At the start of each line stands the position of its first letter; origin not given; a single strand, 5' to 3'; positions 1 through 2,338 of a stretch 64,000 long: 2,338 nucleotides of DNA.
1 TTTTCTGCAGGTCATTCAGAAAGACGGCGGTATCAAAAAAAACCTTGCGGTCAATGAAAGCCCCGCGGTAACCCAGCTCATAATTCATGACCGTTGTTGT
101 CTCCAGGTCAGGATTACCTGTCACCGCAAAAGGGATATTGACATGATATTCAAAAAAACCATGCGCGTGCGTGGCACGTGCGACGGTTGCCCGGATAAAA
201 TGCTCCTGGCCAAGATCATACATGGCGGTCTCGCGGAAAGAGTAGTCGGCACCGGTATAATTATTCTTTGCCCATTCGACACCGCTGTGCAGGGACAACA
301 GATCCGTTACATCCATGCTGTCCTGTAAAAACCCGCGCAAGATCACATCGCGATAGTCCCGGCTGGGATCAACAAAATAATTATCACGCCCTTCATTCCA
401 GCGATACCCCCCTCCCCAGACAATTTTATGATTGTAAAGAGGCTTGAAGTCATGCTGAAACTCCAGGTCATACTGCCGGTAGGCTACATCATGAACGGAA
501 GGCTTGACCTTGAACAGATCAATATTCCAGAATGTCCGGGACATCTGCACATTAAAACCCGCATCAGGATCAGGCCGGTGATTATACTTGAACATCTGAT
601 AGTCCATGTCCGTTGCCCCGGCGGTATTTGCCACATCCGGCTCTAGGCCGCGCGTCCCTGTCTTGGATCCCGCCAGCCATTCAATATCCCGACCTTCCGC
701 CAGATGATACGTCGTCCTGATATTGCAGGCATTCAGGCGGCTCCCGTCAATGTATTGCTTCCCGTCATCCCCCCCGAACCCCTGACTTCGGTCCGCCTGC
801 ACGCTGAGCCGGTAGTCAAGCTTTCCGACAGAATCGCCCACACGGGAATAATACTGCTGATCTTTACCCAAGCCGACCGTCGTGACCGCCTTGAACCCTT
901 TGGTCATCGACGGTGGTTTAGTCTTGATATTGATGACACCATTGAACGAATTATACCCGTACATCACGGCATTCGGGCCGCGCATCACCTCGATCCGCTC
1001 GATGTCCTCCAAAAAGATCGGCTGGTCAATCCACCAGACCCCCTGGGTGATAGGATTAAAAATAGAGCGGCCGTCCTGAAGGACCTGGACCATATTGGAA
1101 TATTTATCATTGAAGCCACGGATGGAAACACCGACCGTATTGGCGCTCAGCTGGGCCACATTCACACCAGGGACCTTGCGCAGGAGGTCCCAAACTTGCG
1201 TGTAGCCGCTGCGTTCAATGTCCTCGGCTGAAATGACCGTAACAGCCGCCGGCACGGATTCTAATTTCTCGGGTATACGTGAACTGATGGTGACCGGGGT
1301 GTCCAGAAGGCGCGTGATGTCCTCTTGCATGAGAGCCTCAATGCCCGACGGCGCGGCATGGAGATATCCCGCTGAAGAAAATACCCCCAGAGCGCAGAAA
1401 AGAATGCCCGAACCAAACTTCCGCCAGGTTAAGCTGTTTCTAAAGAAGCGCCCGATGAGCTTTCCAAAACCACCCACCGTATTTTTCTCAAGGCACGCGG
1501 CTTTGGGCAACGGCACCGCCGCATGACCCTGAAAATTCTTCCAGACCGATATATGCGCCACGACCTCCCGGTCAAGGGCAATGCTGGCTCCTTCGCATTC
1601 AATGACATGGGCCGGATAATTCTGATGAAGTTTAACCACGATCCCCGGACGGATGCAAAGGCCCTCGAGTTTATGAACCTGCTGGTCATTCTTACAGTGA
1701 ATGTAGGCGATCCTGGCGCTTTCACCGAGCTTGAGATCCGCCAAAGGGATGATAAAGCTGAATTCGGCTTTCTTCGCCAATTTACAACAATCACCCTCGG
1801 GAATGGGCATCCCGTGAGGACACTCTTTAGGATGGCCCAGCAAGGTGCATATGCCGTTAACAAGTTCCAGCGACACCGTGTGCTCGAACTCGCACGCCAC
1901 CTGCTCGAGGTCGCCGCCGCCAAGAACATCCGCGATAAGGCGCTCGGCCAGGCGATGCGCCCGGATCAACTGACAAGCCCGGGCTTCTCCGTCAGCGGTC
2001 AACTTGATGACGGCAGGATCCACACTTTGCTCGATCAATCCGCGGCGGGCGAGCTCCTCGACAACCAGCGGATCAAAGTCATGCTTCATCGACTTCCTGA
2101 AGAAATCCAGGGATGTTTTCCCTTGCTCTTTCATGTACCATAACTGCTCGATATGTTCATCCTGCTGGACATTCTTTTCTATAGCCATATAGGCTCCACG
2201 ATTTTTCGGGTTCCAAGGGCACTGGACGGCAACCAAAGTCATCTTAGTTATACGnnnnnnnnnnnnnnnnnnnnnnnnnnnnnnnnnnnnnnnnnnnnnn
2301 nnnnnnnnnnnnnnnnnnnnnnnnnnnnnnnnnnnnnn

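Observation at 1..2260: DtxR-family regulator ORF has no stop codon and is in frame with the downstream TonB-dependent receptor (absent from the ORF track)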

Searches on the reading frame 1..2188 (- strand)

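Call 5: search_protein_families(library=pfam, proteins=[window:1-2188:-], max_evalue=0.01)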
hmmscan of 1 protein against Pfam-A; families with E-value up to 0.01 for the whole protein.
window:1-2188:- (729 aa): 4 families
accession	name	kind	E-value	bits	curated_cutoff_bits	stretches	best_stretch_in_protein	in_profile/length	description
PF07715.20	Plug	-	1.1e-25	90.6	23.9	1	309-418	2-107/107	TonB-dependent Receptor Plug Domain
PF02742.21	Fe_dep_repr_C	-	9.9e-20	70.8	27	1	64-131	1-70/70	Iron dependent repressor, metal binding and dimerisation domain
PF00593.30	TonB_dep_Rec_b-barrel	-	1.5e-10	42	27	1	461-727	38-297/436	TonB dependent receptor-like, beta-barrel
PF04023.20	FeoA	-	2.5e-07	31.1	23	1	147-215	1-72/74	FeoA domain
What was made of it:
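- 1544..1750 (-): Regulator, FeoA/SH3-like domain (aa 147-215). PF04023, 31.1 bits against a cut-off of 23 (call 5).
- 935..1264 (-): Receptor plug domain (aa 309-418). PF07715, 90.6 bits against a cut-off of 23.9 (call 5).
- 1..808 (-): Receptor beta-barrel (aa 461 onward, cut by the window edge). In L001/P0001 it continues to the terminal ...LTLKVEF. PF00593, 42 bits (call 5).
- On DtxR/IdeR family regulator: 70.8 bits against a cut-off of 27 (call 5).
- On TonB-dependent receptor: 90.6 bits against a cut-off of 23.9 (call 5). PF00593, 42 bits against 27 on the part inside the window (call 5).
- Checked: Pfam finds Fe_dep_repr_C at aa 64-131 (70.8 bits), FeoA at 147-215 (31.1), Plug at 309-418 (90.6) and the TonB barrel at 461-727 (42.0) (call 5).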

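Call 6: search_protein_families(library=ncbifam, proteins=[window:1-2188:-], max_evalue=0.01)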
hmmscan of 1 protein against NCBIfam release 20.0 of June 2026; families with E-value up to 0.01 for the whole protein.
window:1-2188:- (729 aa): 33 families (the best 25 are shown)
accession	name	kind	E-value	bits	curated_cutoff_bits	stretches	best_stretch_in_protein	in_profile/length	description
NF053590.1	TonB_dep_TOL0244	equivalog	1.9e-69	234.9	645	1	290-727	6-443/604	TOL_0244 family TonB-dependent receptor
TIGR01783.1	TonB-siderophor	subfamily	1.2e-26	93.5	223.5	1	312-470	2-157/649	TonB-dependent siderophore receptor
TIGR01779.1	TonB-B12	equivalog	1.4e-23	83.3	599.7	1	286-475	20-206/614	TonB-dependent vitamin B12 receptor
NF010010.0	PRK13483.1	equivalog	1.1e-21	76.6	927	1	283-424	21-163/660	ligand-gated channel protein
NF010038.0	PRK13513.1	equivalog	2.9e-20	72.4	942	1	288-670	28-417/659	ligand-gated channel protein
NF007478.2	PRK10064.1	equivalog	1.2e-19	70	745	1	296-425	31-159/663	catecholate siderophore receptor CirA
NF010011.0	PRK13484.1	equivalog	1.5e-19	69.7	1197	1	296-462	31-193/682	IreA family TonB-dependent siderophore receptor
TIGR01785.1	TonB-hemin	subfamily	5.4e-19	68.1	316.85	1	297-426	3-131/677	TonB-dependent heme/hemoglobin receptor family protein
TIGR01786.1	TonB-hemlactrns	subfamily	6.6e-19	67.7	323.75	1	298-425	3-135/719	TonB-dependent hemoglobin/transferrin/lactoferrin family receptor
NF010012.0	PRK13486.1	equivalog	2.4e-18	65.9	924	1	300-446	30-176/696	TonB-dependent receptor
NF047407.1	TransRegMntRTherm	equivalog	3.8e-17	62.7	350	1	44-204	54-212/227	manganese-dependent transcriptional regulator MntR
NF007926.1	PRK10641.1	equivalog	6.2e-17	61.4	836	1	296-456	28-184/617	TonB-dependent vitamin B12 receptor BtuB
NF053665.1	TransRegDtxRActin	equivalog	8.5e-17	61.4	290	1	45-217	47-232/233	iron-dependent transcriptional repressor DtxR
NF050067.1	TonBEntbctnRecCfrA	equivalog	1.8e-14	53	1200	1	288-436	20-170/698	TonB-dependent ferric enterobactin receptor CfrA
NF010051.0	PRK13528.1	subfamily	2.6e-13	49.1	583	1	307-428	45-176/727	FepA family TonB-dependent siderophore receptor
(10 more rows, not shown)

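Call 7: find_homologous_proteins(query=window:1-2188:-, max_evalue=1e-10)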
Query window:1-2188:- (729 aa): 1468 proteins with E <= 1e-10 among 8000 candidates; the best 120 are listed.
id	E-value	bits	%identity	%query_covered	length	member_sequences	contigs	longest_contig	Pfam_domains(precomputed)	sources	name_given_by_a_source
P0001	0.0e+0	1713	100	100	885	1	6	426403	PF07715.21,PF02742.22,PF04023.21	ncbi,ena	-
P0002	2.1e-262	891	81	65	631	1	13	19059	PF07715.21,PF14905.13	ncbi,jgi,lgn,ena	-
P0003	1.8e-149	518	49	64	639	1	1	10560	PF07715.21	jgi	-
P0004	6.0e-136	473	50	59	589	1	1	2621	PF07715.21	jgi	jgi:iron complex outermembrane recepter protein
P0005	5.3e-133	463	50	59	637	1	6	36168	PF07715.21,PF00593.31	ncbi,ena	-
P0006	8.9e-131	456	48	61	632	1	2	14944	PF07715.21,PF14905.13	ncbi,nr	ncbi:MAG: TonB-dependent receptor plug domain-containing protein [Candidatus Omnitrophica bacterium]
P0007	2.0e-101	359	41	65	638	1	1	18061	PF07715.21,PF00593.31,PF14905.13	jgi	jgi:iron complex outermembrane recepter protein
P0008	1.7e-81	293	37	64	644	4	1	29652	PF07715.21,PF00593.31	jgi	jgi:iron complex outermembrane receptor protein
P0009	1.6e-62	230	32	65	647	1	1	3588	PF07715.21,PF00593.31,PF14905.13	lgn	-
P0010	1.1e-56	211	31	61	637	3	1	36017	PF07715.21,PF00593.31,PF14905.13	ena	-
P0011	2.1e-56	210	31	60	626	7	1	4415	PF07715.21,PF00593.31,PF14905.13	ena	-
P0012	1.3e-53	201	33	62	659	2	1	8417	PF07715.21,PF00593.31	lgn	-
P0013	3.1e-52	196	33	61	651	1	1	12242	PF07715.21,PF00593.31,PF14905.13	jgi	jgi:iron complex outermembrane receptor protein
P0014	6.3e-52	195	32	64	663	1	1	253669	PF07715.21,PF00593.31,PF14905.13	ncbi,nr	ncbi:MAG: TonB-dependent receptor [Candidatus Hydrogenedentes bacterium]|nr:TonB-dependent receptor 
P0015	4.0e-51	192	33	60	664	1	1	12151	PF07715.21,PF00593.31,PF14905.13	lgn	-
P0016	1.8e-50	190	31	64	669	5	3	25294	PF07715.21,PF00593.31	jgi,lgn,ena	-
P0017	3.3e-50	189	33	61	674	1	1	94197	PF07715.21,PF00593.31,PF14905.13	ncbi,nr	ncbi:MAG: TonB-dependent receptor [Oligoflexia bacterium]|nr:TonB-dependent receptor [Oligoflexia ba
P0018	9.6e-50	188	31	65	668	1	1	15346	PF07715.21,PF00593.31,PF14905.13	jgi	jgi:iron complex outermembrane recepter protein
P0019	1.0e-49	188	31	60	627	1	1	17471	PF07715.21,PF00593.31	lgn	-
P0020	1.9e-49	187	33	60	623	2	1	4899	PF07715.21,PF00593.31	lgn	-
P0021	2.3e-49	187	32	64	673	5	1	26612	PF07715.21,PF00593.31,PF14905.13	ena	-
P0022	4.8e-49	186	34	65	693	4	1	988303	PF07715.21,PF00593.31,PF14905.13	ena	-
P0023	1.0e-48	184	33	64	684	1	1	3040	PF07715.21,PF00593.31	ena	-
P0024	1.0e-48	184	34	60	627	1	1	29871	PF07715.21,PF00593.31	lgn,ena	-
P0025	1.1e-48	184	32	64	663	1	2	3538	PF07715.21,PF00593.31,PF14905.13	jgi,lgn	jgi:iron complex outermembrane receptor protein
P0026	1.5e-48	184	30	64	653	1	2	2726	PF07715.21,PF00593.31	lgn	-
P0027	1.8e-48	184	32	60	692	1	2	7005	PF07715.21,PF00593.31,PF14905.13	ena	-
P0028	1.8e-48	184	34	59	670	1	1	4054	PF07715.21,PF00593.31,PF14905.13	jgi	-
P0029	2.4e-48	183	32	65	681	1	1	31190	PF07715.21,PF00593.31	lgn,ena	-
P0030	2.6e-48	183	33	60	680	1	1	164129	PF07715.21,PF00593.31,PF14905.13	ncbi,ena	-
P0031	2.7e-48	183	32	62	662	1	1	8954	PF07715.21,PF00593.31,PF14905.13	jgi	jgi:iron complex outermembrane receptor protein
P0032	3.4e-48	183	31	60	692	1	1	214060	PF07715.21,PF00593.31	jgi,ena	-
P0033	6.8e-48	182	32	64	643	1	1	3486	PF07715.21,PF00593.31,PF14905.13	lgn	-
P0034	7.3e-48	182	32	61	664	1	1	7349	PF07715.21,PF00593.31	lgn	-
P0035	8.0e-48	182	33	61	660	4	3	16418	PF07715.21,PF00593.31,PF14905.13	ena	-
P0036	9.7e-48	181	31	62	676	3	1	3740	PF07715.21,PF00593.31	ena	-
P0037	1.3e-47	181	45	24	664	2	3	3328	PF07715.21,PF00593.31,PF14905.13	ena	-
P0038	1.4e-47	181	31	61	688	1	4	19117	PF07715.21,PF00593.31,PF14905.13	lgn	-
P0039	1.4e-47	181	31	64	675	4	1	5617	PF07715.21,PF00593.31,PF14905.13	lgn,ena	-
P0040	1.4e-47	181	32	60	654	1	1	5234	PF07715.21,PF00593.31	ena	-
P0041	1.5e-47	181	31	64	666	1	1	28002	PF07715.21,PF00593.31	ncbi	-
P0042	1.6e-47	181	31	62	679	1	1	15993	PF07715.21,PF00593.31,PF14905.13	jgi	-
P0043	1.6e-47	180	33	61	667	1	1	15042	PF07715.21,PF00593.31,PF14905.13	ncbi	-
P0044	1.8e-47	180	32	60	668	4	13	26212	PF07715.21,PF00593.31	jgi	-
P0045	1.9e-47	180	29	65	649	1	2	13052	PF07715.21,PF00593.31,PF14905.13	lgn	-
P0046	2.0e-47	180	32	64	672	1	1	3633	PF07715.21,PF00593.31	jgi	jgi:iron complex outermembrane receptor protein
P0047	2.8e-47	180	32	64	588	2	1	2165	PF07715.21,PF00593.31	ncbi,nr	ncbi:MAG TPA: TonB-dependent receptor, partial [Bryobacteraceae bacterium]|nr:TonB-dependent recepto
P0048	2.8e-47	180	30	59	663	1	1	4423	PF07715.21,PF00593.31,PF14905.13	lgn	-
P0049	3.0e-47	180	32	61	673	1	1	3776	PF07715.21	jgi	jgi:iron complex outermembrane receptor protein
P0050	3.2e-47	180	31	61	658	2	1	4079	PF07715.21,PF00593.31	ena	-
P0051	4.4e-47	179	31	64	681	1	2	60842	PF07715.21,PF00593.31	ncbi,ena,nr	ncbi:MAG: TonB-dependent receptor [Geobacter sp.]|nr:TonB-dependent receptor [Geobacter sp.]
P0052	4.6e-47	179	30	60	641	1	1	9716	PF07715.21,PF00593.31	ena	-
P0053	5.5e-47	179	33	60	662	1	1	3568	PF07715.21,PF00593.31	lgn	-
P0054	5.9e-47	179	31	60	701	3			PF07715.21,PF00593.31,PF14905.13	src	-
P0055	5.9e-47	179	33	65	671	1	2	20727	PF07715.21,PF00593.31,PF14905.13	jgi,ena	jgi:iron complex outermembrane receptor protein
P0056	7.3e-47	178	32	60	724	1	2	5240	PF07715.21,PF00593.31,PF14905.13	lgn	-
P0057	7.3e-47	178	31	61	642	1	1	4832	PF07715.21,PF00593.31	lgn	-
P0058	7.4e-47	178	32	62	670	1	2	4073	PF07715.21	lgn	-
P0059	8.1e-47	178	32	62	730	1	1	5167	PF07715.21,PF00593.31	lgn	-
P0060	8.5e-47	178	31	63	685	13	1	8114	PF07715.21,PF00593.31,PF14905.13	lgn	-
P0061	8.8e-47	178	31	62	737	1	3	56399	PF07715.21,PF00593.31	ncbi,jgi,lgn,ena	-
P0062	1.0e-46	178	33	66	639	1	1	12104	PF07715.21,PF00593.31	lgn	-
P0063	1.0e-46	178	32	61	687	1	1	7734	PF07715.21,PF00593.31,PF14905.13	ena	-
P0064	1.1e-46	178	33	60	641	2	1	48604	PF07715.21,PF00593.31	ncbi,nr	ncbi:MAG: TonB-dependent receptor [Acidobacteriota bacterium]|nr:TonB-dependent receptor [Acidobacte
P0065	1.1e-46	178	32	57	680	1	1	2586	PF07715.21,PF00593.31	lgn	-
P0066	1.1e-46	178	32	63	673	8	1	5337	PF07715.21,PF00593.31,PF14905.13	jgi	jgi:iron complex outermembrane receptor protein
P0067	1.2e-46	178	31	60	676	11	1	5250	PF07715.21,PF11854.15,PF00593.31,PF14905.13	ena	-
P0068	1.3e-46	178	32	60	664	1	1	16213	PF07715.21,PF00593.31,PF14905.13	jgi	-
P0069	1.5e-46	177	33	60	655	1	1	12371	PF07715.21,PF00593.31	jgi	jgi:iron complex outermembrane recepter protein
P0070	1.6e-46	177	30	65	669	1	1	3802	PF07715.21,PF00593.31,PF14905.13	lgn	-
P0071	1.8e-46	177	33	60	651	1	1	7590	PF07715.21,PF00593.31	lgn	-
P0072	2.3e-46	177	30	64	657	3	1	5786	PF07715.21,PF00593.31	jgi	jgi:iron complex outermembrane receptor protein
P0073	2.4e-46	177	32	60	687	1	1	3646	PF07715.21,PF00593.31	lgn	-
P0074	2.6e-46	177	29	64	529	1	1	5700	PF07715.21,PF00593.31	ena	-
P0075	2.7e-46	176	31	61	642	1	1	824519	PF07715.21,PF00593.31,PF14905.13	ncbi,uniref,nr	ncbi:TonB-dependent siderophore receptor [Methylobacillus sp. MM3]|uniref:TonB-dependent receptor pl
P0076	3.0e-46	176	32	61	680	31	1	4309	PF07715.21,PF00593.31,PF14905.13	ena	-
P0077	3.0e-46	176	31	60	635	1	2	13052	PF07715.21,PF00593.31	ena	-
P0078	3.4e-46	176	30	64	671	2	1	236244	PF07715.21,PF00593.31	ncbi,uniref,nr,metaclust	ncbi:iron complex outermembrane recepter protein [Nitrosomonas marina]|uniref:Iron complex outermemb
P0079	4.0e-46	176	29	59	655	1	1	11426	PF07715.21,PF00593.31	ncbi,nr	ncbi:MAG: TonB-dependent receptor [Methylococcaceae bacterium]|nr:TonB-dependent receptor [Methyloco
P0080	4.3e-46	176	31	64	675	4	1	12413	PF07715.21,PF00593.31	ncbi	-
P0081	4.7e-46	176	31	67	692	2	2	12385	PF07715.21,PF00593.31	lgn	-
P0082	4.7e-46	176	30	64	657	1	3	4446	PF07715.21,PF00593.31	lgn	-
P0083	5.0e-46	176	34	60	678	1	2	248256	PF07715.21,PF00593.31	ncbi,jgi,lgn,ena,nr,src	ncbi:MAG TPA: TonB-dependent receptor [Bryobacteraceae bacterium]|nr:TonB-dependent receptor [Bryoba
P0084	5.3e-46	176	29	59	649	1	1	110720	PF07715.21,PF00593.31,PF14905.13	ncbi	-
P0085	5.4e-46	175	31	60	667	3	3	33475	PF07715.21,PF00593.31,PF14905.13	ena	-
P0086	5.4e-46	175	31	61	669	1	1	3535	PF07715.21,PF00593.31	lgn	-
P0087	5.4e-46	175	31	60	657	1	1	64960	PF07715.21,PF00593.31,PF14905.13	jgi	jgi:iron complex outermembrane receptor protein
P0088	6.5e-46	175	31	61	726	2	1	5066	PF07715.21,PF00593.31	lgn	-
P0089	6.8e-46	175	32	61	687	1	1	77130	PF07715.21,PF00593.31,PF14905.13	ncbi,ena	-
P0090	7.1e-46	175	31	61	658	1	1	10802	PF07715.21,PF00593.31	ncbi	-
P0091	7.8e-46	175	31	60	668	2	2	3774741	PF07715.21,PF00593.31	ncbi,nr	ncbi:MAG: TonB-dependent receptor [Nitrospirales bacterium]|nr:TonB-dependent receptor [Nitrospira s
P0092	8.2e-46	175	31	66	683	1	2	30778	PF07715.21,PF00593.31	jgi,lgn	jgi:iron complex outermembrane receptor protein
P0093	1.0e-45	175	31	62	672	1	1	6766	PF07715.21,PF00593.31,PF14905.13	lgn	-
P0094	1.4e-45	174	31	60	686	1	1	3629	PF07715.21,PF00593.31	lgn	-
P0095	1.5e-45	174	31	61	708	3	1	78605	PF07715.21,PF00593.31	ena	-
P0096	1.8e-45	174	31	61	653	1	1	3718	PF07715.21,PF00593.31,PF14905.13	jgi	jgi:iron complex outermembrane receptor protein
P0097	2.1e-45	174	31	61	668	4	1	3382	PF07715.21,PF00593.31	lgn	-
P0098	2.3e-45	173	31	60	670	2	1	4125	PF07715.21,PF00593.31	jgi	jgi:iron complex outermembrane receptor protein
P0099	2.4e-45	173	32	65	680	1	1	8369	PF07715.21,PF00593.31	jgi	jgi:iron complex outermembrane receptor protein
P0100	2.5e-45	173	31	64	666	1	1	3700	PF07715.21,PF00593.31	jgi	jgi:iron complex outermembrane receptor protein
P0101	2.8e-45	173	31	61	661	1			PF07715.21,PF00593.31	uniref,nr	uniref:Putative TonB-dependent receptor n=1 Tax=Magnetococcus massalia (strain MO-1) TaxID=451514 Re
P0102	3.1e-45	173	32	64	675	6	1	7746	PF07715.21,PF00593.31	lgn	-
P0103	3.1e-45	173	32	63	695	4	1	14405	PF07715.21,PF00593.31,PF14905.13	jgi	jgi:iron complex outermembrane receptor protein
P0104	3.3e-45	173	29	61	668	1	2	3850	PF07715.21,PF00593.31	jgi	-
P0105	3.4e-45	173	30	63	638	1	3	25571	PF07715.21,PF00593.31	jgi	jgi:iron complex outermembrane receptor protein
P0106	3.4e-45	173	30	64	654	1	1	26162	PF07715.21,PF00593.31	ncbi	-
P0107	3.5e-45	173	31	62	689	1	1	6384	PF07715.21,PF00593.31,PF14905.13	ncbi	-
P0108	4.0e-45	173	29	63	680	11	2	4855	PF07715.21,PF00593.31,PF14905.13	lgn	-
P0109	4.5e-45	172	29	64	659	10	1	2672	PF07715.21,PF00593.31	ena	-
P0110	5.0e-45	172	31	61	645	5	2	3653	PF07715.21,PF00593.31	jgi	jgi:iron complex outermembrane receptor protein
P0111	5.1e-45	172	31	64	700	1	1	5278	PF07715.21,PF00593.31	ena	-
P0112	5.1e-45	172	30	64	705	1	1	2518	PF07715.21,PF00593.31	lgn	-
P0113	5.7e-45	172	34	61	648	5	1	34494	PF07715.21,PF00593.31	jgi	jgi:iron complex outermembrane recepter protein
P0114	6.0e-45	172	30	64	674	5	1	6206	PF07715.21,PF00593.31,PF14905.13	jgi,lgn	-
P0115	6.4e-45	172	31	65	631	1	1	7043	PF07715.21,PF00593.31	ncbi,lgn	ncbi:MAG TPA: TonB-dependent receptor [Gammaproteobacteria bacterium]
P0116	6.9e-45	172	31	57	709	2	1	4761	PF07715.21,PF00593.31,PF14905.13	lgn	-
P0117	7.3e-45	172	31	65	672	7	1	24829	PF07715.21,PF00593.31,PF14905.13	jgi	jgi:iron complex outermembrane receptor protein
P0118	7.6e-45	172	32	60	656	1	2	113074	PF07715.21,PF00593.31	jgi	jgi:iron complex outermembrane recepter protein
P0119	8.0e-45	172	32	65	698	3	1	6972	PF07715.21,PF00593.31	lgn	-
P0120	8.1e-45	172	32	64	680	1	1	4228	PF07715.21,PF00593.31,PF14905.13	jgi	jgi:iron complex outermembrane recepter protein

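Call 8: find_encoding_contigs(protein=P0001, flank=6000, max_places=10)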
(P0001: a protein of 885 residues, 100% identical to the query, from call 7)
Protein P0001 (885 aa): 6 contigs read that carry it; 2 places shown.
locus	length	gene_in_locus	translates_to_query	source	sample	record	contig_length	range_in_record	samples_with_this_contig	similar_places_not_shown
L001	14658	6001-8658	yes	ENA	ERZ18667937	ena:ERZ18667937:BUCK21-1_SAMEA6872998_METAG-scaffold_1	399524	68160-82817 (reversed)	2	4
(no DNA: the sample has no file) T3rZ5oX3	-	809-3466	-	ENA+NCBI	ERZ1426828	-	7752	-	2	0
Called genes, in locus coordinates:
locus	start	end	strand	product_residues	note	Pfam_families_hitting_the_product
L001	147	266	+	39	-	-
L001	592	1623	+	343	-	PF13310:Virulence_RhuM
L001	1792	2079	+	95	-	-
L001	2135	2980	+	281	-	PF13292:DXP_synthase_N, PF00456:Transketolase_N, PF00676:E1_dh, PF09364:XFP_N (weak)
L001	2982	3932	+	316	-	PF02779:Transket_pyr, PF02780:Transketolase_C, PF22613:Transketolase_C_1 (weak)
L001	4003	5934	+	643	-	PF01926:MMR_HSR1, PF02421:FeoB_N, PF00009:GTP_EFTU (faint), PF07670:Gate, PF07664:FeoB_C (weak), PF07670:Gate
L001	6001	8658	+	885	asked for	PF02742:Fe_dep_repr_C, PF04023:FeoA (weak), PF07715:Plug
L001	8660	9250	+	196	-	-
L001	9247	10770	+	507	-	PF00672:HAMP, PF02518:HATPase_c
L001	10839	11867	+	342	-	PF00294:PfkB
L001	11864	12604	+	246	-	PF01128:IspD (faint), PF02348:CTP_transf_3, PF12804:NTP_transf_3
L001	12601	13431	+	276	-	PF00793:DAHP_synth_1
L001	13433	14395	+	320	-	PF13580:SIS_2 (faint), PF01380:SIS, PF00571:CBS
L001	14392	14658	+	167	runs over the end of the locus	PF00702:Hydrolase (weak), PF08282:Hydrolase_3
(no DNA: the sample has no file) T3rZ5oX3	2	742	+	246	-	?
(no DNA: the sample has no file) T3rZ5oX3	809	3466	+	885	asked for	PF02742:Fe_dep_repr_C, PF04023:FeoA (weak), PF07715:Plug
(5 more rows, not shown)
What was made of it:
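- The same 885-aa gene is called on 6 contigs (calls 7, 8).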
